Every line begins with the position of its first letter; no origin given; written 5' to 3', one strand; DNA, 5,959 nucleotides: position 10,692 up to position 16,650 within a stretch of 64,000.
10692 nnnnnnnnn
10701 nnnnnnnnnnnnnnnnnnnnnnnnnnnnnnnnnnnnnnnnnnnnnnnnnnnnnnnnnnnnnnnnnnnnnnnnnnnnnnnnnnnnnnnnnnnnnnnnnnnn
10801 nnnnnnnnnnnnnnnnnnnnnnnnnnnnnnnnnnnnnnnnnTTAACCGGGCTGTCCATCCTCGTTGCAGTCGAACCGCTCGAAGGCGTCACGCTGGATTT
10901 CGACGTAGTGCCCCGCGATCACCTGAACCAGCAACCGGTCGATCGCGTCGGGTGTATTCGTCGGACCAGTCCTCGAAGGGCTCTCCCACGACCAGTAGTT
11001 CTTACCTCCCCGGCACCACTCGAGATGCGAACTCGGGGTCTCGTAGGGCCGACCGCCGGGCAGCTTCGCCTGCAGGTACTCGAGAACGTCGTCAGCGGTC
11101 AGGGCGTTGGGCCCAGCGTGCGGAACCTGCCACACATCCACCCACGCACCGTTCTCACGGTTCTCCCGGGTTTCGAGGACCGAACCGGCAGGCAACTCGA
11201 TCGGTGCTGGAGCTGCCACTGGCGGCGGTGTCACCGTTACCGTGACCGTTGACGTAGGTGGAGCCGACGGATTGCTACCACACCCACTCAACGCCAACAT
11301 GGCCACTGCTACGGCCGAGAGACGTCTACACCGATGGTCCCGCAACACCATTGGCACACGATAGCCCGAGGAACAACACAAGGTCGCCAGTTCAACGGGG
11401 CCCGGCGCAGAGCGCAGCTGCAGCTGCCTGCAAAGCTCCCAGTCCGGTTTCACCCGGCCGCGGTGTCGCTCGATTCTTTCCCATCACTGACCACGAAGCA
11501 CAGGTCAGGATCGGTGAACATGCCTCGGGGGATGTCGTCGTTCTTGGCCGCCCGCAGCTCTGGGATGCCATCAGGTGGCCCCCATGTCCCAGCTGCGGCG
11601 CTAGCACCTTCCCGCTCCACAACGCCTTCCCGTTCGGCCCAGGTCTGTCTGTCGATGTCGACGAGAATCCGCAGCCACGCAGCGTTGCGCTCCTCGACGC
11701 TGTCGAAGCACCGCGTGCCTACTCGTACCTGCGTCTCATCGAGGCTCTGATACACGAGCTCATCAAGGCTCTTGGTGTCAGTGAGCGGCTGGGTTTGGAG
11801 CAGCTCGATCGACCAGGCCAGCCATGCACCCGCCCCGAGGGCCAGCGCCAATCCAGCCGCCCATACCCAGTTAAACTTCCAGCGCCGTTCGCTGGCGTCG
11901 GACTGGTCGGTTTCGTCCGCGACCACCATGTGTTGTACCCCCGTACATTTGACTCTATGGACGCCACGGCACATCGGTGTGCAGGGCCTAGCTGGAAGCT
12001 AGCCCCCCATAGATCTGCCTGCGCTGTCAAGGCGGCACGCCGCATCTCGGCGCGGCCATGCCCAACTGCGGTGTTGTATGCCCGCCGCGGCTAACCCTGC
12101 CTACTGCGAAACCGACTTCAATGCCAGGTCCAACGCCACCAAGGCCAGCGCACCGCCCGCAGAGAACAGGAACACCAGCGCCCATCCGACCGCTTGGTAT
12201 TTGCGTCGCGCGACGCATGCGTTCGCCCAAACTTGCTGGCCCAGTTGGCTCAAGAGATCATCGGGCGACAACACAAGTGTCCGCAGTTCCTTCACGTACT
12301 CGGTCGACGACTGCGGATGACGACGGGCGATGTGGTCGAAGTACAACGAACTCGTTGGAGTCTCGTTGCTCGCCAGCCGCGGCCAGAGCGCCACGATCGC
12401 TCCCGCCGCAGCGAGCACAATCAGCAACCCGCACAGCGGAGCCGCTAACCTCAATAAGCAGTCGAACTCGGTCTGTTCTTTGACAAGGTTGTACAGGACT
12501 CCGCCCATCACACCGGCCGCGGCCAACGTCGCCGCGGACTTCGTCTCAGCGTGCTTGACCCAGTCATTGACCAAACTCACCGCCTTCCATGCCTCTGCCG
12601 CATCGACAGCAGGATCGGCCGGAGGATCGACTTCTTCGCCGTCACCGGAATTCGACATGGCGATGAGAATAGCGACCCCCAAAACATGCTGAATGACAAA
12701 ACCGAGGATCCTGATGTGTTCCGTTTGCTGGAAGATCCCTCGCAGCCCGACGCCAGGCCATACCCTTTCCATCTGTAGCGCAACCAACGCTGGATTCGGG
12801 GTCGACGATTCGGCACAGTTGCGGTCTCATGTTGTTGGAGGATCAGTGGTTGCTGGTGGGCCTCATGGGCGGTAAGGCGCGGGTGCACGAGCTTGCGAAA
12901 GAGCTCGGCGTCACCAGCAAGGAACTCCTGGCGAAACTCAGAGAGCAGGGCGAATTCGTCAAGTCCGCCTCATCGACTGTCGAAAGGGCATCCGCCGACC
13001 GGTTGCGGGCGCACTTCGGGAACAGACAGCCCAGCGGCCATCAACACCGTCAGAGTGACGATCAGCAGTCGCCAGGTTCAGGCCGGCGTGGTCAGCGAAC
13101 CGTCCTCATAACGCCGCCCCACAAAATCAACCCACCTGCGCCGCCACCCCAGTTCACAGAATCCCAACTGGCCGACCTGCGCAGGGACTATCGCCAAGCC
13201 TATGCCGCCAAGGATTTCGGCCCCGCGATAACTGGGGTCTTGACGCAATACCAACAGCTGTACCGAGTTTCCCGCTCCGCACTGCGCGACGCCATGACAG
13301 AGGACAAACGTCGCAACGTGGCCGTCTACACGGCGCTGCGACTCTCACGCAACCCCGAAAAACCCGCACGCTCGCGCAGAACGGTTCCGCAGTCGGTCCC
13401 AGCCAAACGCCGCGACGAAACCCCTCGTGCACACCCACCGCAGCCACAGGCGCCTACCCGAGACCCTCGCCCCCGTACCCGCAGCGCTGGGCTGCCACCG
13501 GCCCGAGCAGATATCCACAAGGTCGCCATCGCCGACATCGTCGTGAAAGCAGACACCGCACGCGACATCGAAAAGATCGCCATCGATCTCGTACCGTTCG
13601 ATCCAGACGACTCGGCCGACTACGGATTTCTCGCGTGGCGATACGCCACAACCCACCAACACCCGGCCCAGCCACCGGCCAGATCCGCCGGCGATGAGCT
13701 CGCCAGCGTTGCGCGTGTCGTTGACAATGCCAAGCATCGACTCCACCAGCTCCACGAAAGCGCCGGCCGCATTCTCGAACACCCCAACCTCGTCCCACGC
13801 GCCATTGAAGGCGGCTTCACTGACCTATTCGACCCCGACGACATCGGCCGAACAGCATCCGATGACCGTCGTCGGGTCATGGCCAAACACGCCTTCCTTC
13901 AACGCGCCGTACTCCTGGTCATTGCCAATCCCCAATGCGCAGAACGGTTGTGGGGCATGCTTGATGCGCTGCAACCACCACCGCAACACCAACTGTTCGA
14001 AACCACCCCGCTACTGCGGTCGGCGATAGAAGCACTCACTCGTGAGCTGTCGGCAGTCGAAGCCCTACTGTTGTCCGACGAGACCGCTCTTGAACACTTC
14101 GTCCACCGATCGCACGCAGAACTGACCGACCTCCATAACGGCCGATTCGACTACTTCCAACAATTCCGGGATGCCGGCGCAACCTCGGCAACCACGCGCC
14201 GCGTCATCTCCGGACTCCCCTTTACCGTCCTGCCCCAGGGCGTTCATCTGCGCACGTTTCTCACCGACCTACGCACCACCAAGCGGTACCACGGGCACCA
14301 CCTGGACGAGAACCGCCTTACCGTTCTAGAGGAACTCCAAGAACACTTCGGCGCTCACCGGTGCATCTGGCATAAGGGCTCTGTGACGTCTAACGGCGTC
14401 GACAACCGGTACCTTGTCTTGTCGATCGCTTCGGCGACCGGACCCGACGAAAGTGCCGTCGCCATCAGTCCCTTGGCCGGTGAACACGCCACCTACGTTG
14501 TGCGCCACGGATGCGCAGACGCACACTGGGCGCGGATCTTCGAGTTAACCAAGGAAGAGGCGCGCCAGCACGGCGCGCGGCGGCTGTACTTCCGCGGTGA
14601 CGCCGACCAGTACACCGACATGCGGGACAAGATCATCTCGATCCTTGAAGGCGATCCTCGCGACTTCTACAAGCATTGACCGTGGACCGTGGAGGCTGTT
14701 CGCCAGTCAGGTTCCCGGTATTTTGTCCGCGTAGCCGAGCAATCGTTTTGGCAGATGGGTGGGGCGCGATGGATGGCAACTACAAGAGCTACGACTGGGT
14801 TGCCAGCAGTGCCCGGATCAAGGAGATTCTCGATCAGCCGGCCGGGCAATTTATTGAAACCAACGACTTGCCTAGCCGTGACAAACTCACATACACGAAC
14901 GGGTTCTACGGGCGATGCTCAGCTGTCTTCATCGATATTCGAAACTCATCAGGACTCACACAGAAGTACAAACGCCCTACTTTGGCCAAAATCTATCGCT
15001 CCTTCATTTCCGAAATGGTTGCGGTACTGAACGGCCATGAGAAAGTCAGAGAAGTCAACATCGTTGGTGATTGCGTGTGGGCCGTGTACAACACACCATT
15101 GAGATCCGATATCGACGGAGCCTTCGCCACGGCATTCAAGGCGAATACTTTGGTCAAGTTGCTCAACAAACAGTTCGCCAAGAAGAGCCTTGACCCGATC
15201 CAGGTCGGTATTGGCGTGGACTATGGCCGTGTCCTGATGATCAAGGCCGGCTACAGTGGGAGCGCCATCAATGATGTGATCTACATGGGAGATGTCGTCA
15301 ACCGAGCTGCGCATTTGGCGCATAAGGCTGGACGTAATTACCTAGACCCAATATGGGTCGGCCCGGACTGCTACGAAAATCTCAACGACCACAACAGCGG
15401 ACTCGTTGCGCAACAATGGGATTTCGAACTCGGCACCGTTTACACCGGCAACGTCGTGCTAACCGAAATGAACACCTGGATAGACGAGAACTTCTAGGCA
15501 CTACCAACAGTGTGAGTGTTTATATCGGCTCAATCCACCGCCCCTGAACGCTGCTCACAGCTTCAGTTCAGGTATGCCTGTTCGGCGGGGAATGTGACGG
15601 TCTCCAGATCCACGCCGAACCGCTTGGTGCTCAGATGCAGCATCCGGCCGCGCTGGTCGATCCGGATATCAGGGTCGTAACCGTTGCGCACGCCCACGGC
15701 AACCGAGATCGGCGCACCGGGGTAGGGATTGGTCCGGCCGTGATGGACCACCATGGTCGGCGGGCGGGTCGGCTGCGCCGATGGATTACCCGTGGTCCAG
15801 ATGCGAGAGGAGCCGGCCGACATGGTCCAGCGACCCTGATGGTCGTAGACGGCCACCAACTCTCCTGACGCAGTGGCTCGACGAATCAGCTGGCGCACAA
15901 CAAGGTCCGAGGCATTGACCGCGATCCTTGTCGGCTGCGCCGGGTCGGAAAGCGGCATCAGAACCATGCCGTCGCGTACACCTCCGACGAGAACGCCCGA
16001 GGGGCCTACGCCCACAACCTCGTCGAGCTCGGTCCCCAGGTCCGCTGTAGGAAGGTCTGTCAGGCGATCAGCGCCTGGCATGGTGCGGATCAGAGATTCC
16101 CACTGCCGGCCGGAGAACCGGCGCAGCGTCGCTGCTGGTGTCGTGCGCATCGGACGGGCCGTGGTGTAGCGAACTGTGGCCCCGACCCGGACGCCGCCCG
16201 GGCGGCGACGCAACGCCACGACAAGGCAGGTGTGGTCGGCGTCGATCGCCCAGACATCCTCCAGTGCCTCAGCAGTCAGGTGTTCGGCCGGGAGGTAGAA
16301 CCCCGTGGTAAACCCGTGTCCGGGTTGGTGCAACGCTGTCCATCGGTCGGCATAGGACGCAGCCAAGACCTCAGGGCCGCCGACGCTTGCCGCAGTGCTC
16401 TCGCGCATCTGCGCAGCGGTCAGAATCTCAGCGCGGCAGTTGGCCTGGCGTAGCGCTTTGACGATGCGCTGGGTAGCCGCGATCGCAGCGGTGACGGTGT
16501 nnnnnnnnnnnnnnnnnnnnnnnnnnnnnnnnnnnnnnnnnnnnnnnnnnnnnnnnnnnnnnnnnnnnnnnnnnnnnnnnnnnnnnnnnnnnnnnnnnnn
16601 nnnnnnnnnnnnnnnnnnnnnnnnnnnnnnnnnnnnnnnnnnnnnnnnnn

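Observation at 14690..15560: Low-GC island encoding a standalone class III nucleotidyl cyclase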

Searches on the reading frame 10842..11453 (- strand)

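Call 3: search_protein_families(library=pfam, proteins=[window:10842-11453:-], max_evalue=0.1)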
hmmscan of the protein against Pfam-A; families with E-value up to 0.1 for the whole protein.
window:10842-11453:- (203 aa): 1 family
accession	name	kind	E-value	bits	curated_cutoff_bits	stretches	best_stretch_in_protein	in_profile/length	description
PF23368.1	DUF7092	-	0.093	13.7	24.5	0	53-105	25-74/77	Domain of unknown function (DUF7092)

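Call 4: search_protein_families(library=padloc, proteins=[window:10842-11453:-], max_evalue=0.1)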
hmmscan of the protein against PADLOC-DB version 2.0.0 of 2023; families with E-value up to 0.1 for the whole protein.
window:10842-11453:- (203 aa): 0 families

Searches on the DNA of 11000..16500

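Call 79: search_rna_families(source=window, start=11000, end=16500, threshold=evalue, max_evalue=0.1)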
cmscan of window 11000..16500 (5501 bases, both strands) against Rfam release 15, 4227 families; matches with E-value up to 0.1: 0.
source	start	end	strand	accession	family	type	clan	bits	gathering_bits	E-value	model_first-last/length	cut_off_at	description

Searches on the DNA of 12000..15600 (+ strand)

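Call 6: search_dna_similar(query=window:12000-15600:+, collection=plasmids, mode=near)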
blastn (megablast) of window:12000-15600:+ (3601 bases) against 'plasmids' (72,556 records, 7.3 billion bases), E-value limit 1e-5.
No match.

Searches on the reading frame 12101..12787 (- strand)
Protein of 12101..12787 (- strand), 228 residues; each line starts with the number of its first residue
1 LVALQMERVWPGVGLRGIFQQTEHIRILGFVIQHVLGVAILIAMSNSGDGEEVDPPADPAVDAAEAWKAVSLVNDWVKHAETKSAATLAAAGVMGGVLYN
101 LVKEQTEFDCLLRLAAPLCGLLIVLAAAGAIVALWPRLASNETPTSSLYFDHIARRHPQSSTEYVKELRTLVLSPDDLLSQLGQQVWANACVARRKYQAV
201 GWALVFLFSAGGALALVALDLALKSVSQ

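Call 3: search_protein_families(library=pfam, proteins=[window:12101-12787:-], max_evalue=0.1)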
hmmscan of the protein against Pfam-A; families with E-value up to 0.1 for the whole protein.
window:12101-12787:- (228 aa): 2 families
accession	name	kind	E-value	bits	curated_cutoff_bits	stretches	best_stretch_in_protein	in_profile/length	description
PF18967.5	PycTM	-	5.6e-15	56.1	27.2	1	118-208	15-105/107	Pycsar effector protein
PF09610.15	Myco_arth_vir_N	-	0.013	16.2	22.4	1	84-99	16-31/32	Mycoplasma virulence signal region (Myco_arth_vir_N)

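Call 4: search_protein_families(library=padloc, proteins=[window:12101-12787:-], max_evalue=0.1)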
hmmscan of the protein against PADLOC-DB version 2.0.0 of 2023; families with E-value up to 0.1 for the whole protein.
window:12101-12787:- (228 aa): 11 families
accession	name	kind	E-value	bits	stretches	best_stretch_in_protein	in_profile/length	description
PDLC02364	PycTM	-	2.5e-27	94.2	1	65-217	8-148/160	-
PDLC02363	PycTM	-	4.7e-27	92.7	1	65-219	8-151/154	-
PDLC00668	Effector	-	2.8e-18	64.5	1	73-216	21-172/184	2TM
PDLC00711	Effector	-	5.4e-13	47.5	1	76-210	21-150/164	2TM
PDLC00700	Effector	-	1.7e-10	39.2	1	78-208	20-154/173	2TM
PDLC02365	PycTM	-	6.2e-10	37.6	1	68-209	7-150/165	-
PDLC00691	Effector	-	8.8e-09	33.5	1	71-220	12-165/176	2TM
PDLC00685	Effector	-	1.5e-07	29.4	1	63-207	18-155/174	2TM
PDLC00678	Effector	-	2.1e-06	25.9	1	122-209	78-162/184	2TM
PDLC00692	Effector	-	9.5e-06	23.6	1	134-207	71-141/167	2TM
PDLC02362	PycTM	-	0.036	12.9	0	174-204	23-53/74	-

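Call 38: search_protein_families(library=phrogs, proteins=[window:12101-12772:-], max_evalue=0.01)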
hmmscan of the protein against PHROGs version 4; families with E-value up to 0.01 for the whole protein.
window:12101-12772:- (223 aa): 0 families

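Call 39: search_protein_families(library=ncbifam, proteins=[window:12101-12772:-], max_evalue=0.01)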
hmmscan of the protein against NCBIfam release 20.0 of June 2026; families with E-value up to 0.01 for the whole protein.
window:12101-12772:- (223 aa): 0 families
